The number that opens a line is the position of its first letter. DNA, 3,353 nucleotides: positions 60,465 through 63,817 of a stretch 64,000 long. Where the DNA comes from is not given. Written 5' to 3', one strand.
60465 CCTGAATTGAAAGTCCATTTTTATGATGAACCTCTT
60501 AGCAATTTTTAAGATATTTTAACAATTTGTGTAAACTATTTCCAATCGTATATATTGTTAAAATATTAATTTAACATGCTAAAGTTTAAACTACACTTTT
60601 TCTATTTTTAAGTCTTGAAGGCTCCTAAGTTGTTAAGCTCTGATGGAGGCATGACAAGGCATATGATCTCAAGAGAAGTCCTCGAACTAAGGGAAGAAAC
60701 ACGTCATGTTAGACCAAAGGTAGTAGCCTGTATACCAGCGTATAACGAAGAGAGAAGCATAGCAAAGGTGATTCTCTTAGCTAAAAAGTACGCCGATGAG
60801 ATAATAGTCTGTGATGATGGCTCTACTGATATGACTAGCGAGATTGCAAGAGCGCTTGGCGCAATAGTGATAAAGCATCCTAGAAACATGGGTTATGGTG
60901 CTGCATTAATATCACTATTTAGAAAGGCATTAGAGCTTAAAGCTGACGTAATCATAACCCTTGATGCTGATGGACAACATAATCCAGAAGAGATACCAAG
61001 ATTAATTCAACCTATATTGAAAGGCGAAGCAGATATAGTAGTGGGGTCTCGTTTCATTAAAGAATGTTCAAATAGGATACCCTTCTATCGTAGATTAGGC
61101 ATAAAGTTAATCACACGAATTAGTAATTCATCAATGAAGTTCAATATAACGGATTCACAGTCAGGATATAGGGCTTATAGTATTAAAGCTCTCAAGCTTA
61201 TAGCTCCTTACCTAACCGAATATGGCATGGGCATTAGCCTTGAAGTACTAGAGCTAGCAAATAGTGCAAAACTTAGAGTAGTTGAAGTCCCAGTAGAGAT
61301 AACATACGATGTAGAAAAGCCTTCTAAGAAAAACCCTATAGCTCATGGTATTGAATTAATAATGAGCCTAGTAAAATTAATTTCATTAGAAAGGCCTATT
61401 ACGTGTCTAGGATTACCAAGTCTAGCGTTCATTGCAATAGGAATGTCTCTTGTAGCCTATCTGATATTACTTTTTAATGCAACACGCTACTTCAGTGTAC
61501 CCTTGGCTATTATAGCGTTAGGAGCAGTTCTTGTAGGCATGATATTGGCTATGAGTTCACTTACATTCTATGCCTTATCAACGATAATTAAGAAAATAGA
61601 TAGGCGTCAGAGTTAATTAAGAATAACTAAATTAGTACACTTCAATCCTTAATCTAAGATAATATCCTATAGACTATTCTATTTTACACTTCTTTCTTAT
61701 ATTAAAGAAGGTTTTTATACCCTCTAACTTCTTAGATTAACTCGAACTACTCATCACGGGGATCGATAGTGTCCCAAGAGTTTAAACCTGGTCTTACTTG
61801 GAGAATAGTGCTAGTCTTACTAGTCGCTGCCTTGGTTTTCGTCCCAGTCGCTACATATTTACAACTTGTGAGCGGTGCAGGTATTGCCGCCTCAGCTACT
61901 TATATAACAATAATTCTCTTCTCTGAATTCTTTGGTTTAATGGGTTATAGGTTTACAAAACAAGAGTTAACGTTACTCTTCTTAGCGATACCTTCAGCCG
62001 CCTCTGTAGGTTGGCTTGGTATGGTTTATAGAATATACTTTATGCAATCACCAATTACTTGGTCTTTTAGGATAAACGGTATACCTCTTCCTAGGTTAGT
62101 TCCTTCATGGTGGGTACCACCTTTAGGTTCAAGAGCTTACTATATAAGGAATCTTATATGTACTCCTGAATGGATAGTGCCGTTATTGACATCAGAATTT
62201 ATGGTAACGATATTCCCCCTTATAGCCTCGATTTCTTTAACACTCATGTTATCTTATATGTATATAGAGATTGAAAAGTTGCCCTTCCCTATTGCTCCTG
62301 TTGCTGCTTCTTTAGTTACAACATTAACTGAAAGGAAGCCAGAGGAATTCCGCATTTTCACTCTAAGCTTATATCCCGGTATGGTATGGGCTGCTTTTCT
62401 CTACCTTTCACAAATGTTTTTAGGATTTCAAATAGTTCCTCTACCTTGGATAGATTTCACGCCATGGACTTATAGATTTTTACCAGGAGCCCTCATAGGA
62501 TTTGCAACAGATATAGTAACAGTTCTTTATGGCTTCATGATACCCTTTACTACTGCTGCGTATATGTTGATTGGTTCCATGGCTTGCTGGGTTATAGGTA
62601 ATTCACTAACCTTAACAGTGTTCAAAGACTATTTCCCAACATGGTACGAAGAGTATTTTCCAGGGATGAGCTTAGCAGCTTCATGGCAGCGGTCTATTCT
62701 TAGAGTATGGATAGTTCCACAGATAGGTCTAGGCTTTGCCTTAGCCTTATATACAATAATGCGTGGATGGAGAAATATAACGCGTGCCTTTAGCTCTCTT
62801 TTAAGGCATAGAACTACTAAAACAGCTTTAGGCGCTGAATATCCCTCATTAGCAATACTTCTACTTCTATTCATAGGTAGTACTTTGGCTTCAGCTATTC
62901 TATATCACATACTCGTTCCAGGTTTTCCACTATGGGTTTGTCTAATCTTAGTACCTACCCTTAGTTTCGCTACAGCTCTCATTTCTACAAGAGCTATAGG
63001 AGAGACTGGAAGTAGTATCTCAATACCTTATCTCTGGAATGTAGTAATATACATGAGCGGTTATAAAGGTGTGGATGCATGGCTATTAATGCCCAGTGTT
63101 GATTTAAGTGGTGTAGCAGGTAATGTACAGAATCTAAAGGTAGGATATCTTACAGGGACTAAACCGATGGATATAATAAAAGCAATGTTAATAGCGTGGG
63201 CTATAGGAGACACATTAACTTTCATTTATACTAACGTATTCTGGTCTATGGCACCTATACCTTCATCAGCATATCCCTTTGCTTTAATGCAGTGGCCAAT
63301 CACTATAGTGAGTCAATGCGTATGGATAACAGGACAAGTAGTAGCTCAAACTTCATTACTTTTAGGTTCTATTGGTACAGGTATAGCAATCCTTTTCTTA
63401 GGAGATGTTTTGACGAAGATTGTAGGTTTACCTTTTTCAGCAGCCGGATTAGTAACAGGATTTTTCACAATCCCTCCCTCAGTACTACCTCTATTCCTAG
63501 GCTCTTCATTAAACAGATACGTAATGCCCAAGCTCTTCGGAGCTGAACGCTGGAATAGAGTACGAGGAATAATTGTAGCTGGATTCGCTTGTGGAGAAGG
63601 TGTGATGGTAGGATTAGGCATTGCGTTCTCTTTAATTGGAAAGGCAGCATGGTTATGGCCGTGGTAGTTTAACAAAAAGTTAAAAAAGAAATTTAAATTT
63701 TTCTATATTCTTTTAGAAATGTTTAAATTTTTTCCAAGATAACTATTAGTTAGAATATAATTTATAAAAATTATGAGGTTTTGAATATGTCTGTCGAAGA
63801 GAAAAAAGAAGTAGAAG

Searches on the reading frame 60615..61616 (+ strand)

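Call 83: search_protein_families(library=pfam, proteins=[window:60615-61616:+], max_evalue=0.0001)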
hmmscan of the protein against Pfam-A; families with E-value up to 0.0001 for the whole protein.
window:60615-61616:+ (333 aa): 1 family
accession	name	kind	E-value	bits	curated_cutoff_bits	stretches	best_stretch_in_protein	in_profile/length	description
PF00535.33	Glycos_transf_2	-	2.1e-29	103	23.3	1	39-193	3-164/168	Glycosyl transferase family 2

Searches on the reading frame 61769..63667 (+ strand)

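Call 83: search_protein_families(library=pfam, proteins=[window:61769-63667:+], max_evalue=0.0001)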
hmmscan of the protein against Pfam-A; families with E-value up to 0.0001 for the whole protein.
window:61769-63667:+ (632 aa): 1 family
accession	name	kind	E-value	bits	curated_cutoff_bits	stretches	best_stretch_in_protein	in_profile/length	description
PF03169.20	OPT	-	3.9e-17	62.6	25.8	1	140-614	105-616/623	OPT oligopeptide transporter protein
